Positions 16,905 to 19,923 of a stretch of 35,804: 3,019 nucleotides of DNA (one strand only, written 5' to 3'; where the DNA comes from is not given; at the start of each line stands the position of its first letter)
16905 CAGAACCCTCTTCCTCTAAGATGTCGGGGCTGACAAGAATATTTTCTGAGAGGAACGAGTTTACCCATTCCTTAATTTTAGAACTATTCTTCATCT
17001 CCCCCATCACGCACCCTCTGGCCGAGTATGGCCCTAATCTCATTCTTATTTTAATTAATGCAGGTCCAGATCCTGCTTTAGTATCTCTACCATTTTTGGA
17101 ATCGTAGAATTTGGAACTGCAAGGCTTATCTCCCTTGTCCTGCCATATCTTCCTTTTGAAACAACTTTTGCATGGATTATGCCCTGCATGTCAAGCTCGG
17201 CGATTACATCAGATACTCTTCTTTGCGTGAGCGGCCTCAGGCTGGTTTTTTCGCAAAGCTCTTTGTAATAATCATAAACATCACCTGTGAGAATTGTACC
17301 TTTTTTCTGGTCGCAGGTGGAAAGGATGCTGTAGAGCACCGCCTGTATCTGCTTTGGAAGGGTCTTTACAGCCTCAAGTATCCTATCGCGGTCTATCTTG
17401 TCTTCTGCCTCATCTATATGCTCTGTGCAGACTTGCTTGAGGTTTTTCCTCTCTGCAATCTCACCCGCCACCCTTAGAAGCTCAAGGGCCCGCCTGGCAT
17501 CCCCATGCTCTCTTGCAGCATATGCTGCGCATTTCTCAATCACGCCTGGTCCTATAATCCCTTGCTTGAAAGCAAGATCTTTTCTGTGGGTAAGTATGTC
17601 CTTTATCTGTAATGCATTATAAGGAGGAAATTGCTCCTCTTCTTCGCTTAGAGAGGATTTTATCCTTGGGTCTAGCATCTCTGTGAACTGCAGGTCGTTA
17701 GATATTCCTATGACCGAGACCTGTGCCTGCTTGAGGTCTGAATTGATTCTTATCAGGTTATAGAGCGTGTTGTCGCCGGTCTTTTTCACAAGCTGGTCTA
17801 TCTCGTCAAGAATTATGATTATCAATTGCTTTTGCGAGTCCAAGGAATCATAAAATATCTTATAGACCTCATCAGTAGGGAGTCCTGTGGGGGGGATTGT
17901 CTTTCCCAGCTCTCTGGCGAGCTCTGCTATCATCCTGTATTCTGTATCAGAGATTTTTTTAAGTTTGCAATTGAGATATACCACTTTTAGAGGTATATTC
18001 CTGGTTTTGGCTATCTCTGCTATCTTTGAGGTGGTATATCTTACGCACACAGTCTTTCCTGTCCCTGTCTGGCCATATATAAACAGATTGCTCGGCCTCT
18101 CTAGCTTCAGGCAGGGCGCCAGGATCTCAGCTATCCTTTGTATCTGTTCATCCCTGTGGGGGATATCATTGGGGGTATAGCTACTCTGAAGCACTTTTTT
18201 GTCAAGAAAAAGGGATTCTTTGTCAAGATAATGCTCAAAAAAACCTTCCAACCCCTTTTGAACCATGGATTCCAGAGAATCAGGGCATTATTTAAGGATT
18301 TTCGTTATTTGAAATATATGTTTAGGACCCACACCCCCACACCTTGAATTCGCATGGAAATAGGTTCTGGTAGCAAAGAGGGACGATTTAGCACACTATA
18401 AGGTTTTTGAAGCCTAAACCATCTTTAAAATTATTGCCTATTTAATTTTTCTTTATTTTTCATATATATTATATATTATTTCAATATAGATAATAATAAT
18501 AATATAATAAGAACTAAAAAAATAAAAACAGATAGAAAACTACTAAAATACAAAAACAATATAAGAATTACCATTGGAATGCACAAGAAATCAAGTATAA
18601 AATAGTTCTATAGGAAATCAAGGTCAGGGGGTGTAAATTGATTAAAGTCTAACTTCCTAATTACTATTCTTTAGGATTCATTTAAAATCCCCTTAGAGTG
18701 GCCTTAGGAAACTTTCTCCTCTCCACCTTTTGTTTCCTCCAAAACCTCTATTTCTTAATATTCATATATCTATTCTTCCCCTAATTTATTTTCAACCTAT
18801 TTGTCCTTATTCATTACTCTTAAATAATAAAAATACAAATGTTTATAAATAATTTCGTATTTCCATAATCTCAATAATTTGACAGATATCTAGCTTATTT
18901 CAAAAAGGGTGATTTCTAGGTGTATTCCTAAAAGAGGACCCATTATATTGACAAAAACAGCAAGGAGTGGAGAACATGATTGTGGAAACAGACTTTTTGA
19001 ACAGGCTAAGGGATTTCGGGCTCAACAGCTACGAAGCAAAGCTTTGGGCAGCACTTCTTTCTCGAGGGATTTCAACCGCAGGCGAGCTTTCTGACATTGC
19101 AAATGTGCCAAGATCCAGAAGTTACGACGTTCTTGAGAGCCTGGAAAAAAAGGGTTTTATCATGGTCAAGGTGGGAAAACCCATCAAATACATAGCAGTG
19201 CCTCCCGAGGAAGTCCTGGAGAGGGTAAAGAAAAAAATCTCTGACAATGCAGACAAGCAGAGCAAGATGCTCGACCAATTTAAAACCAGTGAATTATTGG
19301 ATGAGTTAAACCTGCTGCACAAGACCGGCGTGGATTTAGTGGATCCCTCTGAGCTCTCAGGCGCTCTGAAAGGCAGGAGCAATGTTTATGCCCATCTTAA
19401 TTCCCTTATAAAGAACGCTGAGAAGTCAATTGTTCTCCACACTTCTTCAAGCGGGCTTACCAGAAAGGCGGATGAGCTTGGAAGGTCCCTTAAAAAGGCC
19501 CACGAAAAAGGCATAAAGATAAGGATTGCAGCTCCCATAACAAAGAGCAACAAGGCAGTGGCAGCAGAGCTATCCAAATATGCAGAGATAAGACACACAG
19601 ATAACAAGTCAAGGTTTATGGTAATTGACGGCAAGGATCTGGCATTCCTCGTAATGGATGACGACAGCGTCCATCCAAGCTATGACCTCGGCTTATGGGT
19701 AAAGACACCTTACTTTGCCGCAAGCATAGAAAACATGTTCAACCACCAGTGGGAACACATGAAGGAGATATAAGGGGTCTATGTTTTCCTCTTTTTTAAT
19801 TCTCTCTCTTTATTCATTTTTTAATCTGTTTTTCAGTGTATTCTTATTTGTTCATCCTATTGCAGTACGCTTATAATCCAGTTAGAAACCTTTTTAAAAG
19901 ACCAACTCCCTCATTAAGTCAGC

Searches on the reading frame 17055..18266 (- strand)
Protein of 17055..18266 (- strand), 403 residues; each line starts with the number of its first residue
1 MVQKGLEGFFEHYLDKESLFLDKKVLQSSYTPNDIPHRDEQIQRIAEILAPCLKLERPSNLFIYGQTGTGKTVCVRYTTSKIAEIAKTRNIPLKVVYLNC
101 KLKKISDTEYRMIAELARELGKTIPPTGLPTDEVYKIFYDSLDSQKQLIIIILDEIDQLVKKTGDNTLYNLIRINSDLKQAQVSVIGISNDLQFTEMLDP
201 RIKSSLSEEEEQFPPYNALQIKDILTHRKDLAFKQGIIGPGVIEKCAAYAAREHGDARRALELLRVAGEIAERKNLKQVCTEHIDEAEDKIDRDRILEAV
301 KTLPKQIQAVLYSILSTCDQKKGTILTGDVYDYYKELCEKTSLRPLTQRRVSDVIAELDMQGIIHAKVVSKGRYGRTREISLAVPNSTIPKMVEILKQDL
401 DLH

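Call 49: search_protein_families(library=pfam, proteins=[window:17055-18266:-])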
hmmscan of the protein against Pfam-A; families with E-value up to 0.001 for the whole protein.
window:17055-18266:- (403 aa): 12 families
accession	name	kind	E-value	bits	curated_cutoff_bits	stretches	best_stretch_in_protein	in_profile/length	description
PF09079.17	Cdc6_C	-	1.5e-29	102.2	25.1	1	298-389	1-93/96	CDC6, C terminal winged helix domain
PF22703.2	Cdc6_lid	-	3.1e-24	85.1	27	1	222-288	1-67/68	Cdc6 AAA+ ATPase-type lid domain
PF13401.12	AAA_22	-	1.3e-11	45.3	27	1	58-188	5-123/130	AAA domain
PF13191.12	AAA_16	-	1e-07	33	32.6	1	36-118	3-95/167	AAA ATPase domain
PF00004.35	AAA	-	1.8e-07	32.1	21.2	1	62-204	2-120/131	ATPase family associated with various cellular activities (AAA)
PF01637.24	ATPase_2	-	3.6e-07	30.7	33.2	1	38-174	4-138/225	ATPase domain predominantly from Archaea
PF22606.2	Cdc6-ORC-like_ATPase_lid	-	3.5e-06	27.3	27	1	216-272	1-57/60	Cdc6/ORC-like, ATPase lid domain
PF05621.17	TniB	-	6.7e-06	26.1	22.4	1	49-183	26-158/189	Bacterial TniB protein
PF00270.35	DEAD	-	0.0002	21.5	26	0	57-80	13-36/167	DEAD/DEAH box helicase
PF09848.15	SLFN-g3_helicase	-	0.00029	20.6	24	1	60-217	3-153/354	Schlafen group 3, DNA/RNA helicase domain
PF05729.18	NACHT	-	0.00049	20.4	26.7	1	61-173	3-115/167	NACHT domain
PF07693.20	KAP_NTPase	-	0.00065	19.5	20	0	133-178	137-181/293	KAP family P-loop domain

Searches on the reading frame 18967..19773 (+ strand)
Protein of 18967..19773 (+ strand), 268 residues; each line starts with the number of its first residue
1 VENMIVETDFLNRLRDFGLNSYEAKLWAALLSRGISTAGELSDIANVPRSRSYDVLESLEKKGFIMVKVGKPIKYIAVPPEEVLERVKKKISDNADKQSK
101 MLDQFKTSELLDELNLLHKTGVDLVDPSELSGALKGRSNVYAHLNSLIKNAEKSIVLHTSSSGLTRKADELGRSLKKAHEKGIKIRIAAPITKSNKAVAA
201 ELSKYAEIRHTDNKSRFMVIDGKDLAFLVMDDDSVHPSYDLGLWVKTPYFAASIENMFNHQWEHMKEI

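Call 50: search_protein_families(library=pfam, proteins=[window:18967-19773:+])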
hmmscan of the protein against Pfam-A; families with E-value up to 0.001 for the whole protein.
window:18967-19773:+ (268 aa): 3 families
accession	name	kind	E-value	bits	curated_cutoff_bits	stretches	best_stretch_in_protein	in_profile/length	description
PF01978.25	TrmB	-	1.6e-22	79.5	25.6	1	14-81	1-68/68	Sugar-specific transcriptional regulator TrmB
PF11495.14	Regulator_TrmB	-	5.9e-06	26.1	22.2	1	135-267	6-134/233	Archaeal transcriptional regulator TrmB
PF13091.12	PLDc_2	-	0.00016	21.9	27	0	146-262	3-132/132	PLD-like domain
